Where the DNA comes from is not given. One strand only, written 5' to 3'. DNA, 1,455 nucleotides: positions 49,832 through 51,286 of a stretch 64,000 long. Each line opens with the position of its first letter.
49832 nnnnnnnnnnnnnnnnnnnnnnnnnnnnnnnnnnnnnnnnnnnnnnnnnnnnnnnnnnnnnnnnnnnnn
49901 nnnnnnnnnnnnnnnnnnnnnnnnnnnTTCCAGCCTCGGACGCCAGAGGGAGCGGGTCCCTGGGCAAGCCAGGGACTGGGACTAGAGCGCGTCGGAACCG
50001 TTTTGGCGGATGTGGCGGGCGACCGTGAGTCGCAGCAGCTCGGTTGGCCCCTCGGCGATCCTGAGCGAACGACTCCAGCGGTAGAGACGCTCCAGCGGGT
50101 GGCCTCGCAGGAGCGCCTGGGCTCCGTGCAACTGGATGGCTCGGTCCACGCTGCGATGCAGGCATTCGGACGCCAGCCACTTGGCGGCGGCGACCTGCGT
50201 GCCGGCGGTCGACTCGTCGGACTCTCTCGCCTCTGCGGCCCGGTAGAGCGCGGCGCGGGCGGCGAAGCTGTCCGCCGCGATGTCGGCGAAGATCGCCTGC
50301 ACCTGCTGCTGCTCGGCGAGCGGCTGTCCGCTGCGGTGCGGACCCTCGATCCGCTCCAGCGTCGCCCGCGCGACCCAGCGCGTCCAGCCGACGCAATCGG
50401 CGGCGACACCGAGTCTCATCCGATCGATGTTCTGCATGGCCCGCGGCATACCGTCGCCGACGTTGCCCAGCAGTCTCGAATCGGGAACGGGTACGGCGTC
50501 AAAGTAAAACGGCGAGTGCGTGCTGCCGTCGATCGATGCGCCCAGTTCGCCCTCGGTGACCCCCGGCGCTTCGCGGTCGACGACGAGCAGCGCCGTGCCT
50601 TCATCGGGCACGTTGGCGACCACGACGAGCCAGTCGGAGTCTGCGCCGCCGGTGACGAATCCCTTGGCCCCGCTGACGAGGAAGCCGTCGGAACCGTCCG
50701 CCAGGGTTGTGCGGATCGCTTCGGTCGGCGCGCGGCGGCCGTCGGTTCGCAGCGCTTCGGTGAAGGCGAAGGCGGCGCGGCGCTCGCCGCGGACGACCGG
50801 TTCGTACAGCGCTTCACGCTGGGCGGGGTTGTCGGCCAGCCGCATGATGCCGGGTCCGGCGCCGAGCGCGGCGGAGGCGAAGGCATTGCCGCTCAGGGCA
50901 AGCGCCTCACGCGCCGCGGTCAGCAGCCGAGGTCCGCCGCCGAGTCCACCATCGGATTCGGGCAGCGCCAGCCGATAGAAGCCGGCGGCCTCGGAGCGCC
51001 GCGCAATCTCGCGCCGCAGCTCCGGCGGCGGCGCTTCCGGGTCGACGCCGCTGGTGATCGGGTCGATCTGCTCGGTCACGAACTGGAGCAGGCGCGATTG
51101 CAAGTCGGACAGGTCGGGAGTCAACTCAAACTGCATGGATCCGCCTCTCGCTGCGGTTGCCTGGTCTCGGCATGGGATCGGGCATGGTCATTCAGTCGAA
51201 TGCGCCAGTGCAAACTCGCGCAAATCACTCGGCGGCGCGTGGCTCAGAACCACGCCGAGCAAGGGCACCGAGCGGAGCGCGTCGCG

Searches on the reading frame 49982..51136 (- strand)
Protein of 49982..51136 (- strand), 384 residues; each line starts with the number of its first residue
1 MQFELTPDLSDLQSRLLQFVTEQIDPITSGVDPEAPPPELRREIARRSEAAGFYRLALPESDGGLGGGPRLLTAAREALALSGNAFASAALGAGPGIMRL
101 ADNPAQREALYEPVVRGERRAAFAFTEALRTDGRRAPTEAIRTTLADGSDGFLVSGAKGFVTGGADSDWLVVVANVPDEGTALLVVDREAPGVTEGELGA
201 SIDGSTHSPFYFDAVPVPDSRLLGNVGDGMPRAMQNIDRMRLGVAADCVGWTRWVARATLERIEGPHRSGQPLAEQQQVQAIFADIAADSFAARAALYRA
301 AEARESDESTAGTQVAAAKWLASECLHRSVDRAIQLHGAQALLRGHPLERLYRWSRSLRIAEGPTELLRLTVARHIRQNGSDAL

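Call 8: search_protein_families(library=pfam, proteins=[window:49982-51136:-])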
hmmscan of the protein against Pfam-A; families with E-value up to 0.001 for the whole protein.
window:49982-51136:- (384 aa): 4 families
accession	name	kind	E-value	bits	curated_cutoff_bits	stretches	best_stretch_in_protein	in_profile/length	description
PF00441.29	Acyl-CoA_dh_1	-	2e-34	119.3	22.4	1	227-376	1-149/150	Acyl-CoA dehydrogenase, C-terminal domain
PF08028.16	Acyl-CoA_dh_2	-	2.3e-11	44.5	22.7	1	243-353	2-121/134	Acyl-CoA dehydrogenase, C-terminal domain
PF02770.24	Acyl-CoA_dh_M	-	4.7e-10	39.9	33.3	1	122-215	1-97/97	Acyl-CoA dehydrogenase, middle domain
PF02771.21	Acyl-CoA_dh_N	-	3.7e-06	27.7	22.9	1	7-118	2-113/113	Acyl-CoA dehydrogenase, N-terminal domain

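Call 9: search_protein_families(library=ncbifam, proteins=[window:49982-51136:-])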
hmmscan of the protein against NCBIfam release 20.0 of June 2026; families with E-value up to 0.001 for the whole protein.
window:49982-51136:- (384 aa): 16 families
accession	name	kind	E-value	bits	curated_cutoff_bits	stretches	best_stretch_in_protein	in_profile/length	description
NF042972.1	AcrlCoAredClosAcrC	equivalog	3.4e-44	151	640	1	1-376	1-376/378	acryloyl-CoA reductase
NF043006.1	CyhCrbnylCoADH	equivalog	7.9e-34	117.3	650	1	17-380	16-379/380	cyclohexane-1-carbonyl-CoA dehydrogenase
NF058590.1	AcCoDHFadEBacil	equivalog_domain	1.3e-31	109.8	600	1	14-375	30-409/586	acyl-CoA dehydrogenase FadE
NF045552.1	GlutCoADH_Des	equivalog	5.9e-30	104.7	470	1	1-373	1-376/387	glutaryl-CoA dehydrogenase Acd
NF042439.1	SulpropCoADesulf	equivalog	1.2e-28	100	600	1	49-376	34-370/379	3-sulfinopropanoyl-CoA desulfinase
NF002885.1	PRK03354.1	equivalog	5.5e-25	88.2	540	1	51-377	49-374/378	crotonobetainyl-CoA dehydrogenase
NF045652.1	ProlPCPDhRedW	equivalog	4.5e-21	75.1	650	1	11-377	6-374/376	L-prolyl-[peptidyl-carrier protein] dehydrogenase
NF049984.1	Rv1679_FadE16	equivalog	1.5e-20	73.8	600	1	31-357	19-346/371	Rv1679 family acyl-CoA dehydrogenase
TIGR03207.1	cyc_hxne_CoA_dh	equivalog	7.4e-18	64.4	575.35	1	8-375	4-370/372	cyclohexanecarboxyl-CoA dehydrogenase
NF008997.0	PRK12341.1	equivalog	8.5e-18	64.5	537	1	50-377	48-377/382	acyl-CoA dehydrogenase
NF053553.1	prodigi_MBC_PigA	equivalog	2.6e-17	63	500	1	1-376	1-379/381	prodigiosin MBC biosynthesis dehydrogenase PigA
TIGR03203.1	pimD_small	equivalog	9e-15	54.6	652.7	1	51-340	49-340/378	pimeloyl-CoA dehydrogenase small subunit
TIGR04022.1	sulfur_SfnB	equivalog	2.5e-12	46.4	430.9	1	98-356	94-360/391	SfnB family sulfur acquisition oxidoreductase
NF052270.1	Staph_DH_FadE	equivalog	2.1e-10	39.9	600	1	97-377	116-394/400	acyl-CoA dehydrogenase FadE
NF037942.1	ac_ACP_DH_MbtN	equivalog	8.6e-06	24.7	700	1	140-376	126-365/376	mycobactin biosynthesis acyl-ACP dehydrogenase MbtN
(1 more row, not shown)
